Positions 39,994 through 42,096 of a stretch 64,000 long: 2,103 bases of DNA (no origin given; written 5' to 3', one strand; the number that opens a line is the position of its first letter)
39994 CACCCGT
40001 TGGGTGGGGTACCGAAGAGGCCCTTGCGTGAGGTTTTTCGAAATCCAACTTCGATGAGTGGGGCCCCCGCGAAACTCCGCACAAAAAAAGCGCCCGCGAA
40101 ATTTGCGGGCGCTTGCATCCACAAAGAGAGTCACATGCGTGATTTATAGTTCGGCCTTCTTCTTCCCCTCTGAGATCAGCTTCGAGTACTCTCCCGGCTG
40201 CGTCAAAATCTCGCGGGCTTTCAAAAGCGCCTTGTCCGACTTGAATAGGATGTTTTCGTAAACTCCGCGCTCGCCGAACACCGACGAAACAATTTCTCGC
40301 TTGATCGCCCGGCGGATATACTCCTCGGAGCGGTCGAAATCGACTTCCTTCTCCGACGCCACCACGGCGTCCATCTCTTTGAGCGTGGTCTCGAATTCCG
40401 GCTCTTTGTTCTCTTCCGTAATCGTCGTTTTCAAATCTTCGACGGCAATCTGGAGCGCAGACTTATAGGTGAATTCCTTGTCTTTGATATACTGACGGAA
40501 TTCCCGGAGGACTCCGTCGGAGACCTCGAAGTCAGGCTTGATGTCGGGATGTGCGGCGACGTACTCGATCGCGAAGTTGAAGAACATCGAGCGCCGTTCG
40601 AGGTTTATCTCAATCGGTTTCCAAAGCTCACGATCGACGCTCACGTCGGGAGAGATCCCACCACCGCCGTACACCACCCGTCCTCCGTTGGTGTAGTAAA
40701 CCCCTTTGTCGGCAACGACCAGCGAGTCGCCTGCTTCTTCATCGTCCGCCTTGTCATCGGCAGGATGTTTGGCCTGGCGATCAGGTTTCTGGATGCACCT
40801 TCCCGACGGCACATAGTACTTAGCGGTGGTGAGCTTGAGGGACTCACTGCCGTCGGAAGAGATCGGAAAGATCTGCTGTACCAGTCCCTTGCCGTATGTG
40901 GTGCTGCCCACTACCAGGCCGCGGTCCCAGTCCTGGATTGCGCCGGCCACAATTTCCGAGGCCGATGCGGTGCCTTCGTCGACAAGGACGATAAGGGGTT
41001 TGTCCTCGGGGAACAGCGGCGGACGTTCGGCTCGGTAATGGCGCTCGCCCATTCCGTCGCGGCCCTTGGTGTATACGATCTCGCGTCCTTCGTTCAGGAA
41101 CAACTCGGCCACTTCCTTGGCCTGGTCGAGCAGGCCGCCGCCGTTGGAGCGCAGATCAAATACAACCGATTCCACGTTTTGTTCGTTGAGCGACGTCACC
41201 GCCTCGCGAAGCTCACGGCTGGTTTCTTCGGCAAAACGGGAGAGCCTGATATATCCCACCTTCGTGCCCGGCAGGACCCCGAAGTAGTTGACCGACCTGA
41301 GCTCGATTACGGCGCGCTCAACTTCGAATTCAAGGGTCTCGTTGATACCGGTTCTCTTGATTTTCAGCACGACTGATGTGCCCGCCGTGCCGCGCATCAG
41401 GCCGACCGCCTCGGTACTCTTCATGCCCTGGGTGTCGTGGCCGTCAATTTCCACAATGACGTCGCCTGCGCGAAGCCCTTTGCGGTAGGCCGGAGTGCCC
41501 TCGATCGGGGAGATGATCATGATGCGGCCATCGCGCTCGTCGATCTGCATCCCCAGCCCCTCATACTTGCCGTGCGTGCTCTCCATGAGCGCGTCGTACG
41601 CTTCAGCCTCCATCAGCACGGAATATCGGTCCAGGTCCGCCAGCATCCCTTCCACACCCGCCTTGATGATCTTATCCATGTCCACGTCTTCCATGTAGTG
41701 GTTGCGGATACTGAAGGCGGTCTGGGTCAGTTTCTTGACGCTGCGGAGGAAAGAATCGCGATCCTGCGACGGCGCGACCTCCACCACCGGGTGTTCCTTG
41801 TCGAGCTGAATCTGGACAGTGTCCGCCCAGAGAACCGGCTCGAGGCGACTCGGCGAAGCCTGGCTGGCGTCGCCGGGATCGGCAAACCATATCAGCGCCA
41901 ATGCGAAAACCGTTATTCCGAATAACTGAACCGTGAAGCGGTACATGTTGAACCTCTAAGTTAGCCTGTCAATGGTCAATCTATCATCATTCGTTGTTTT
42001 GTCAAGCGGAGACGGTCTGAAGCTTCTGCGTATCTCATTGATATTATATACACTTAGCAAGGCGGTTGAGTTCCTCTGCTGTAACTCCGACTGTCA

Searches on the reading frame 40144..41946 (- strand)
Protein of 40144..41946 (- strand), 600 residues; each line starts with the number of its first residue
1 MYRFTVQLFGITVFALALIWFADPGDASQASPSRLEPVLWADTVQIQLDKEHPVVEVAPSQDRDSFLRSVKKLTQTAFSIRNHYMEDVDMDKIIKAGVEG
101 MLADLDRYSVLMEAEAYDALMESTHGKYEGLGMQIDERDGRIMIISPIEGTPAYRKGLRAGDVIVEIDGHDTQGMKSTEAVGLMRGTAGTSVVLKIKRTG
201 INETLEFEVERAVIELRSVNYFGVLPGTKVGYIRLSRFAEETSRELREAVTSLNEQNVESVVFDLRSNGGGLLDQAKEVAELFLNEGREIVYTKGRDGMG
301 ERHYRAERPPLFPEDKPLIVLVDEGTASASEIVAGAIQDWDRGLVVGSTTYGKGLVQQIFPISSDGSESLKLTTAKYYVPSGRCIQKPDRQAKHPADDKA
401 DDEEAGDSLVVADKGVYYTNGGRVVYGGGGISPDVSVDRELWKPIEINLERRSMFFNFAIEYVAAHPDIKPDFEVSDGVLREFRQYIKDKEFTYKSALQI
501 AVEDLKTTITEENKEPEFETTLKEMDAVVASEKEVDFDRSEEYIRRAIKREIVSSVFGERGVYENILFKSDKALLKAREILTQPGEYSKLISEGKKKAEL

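Call 17: search_protein_families(library=pfam, proteins=[window:40144-41946:-], max_evalue=0.1)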
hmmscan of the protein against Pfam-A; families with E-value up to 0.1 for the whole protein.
window:40144-41946:- (600 aa): 6 families
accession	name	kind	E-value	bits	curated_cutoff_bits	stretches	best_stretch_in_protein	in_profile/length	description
PF03572.23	Peptidase_S41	-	1.9e-49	167.8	24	1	229-387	1-156/165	Peptidase family S41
PF17820.7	PDZ_6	-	3.2e-13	49.6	27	1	145-198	3-54/54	PDZ domain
PF13180.12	PDZ_2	-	3.1e-12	47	27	1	131-208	3-79/80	PDZ domain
PF00595.29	PDZ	-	3.7e-11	43.7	23.2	1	127-196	8-80/81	PDZ domain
PF22694.1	CtpB_N-like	-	9.3e-07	29.7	27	1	62-115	32-84/85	Activating protease CtpB N-terminal domain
PF14685.13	PDZ_Tricorn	-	0.012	16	25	1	152-200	32-80/88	Tricorn protease PDZ domain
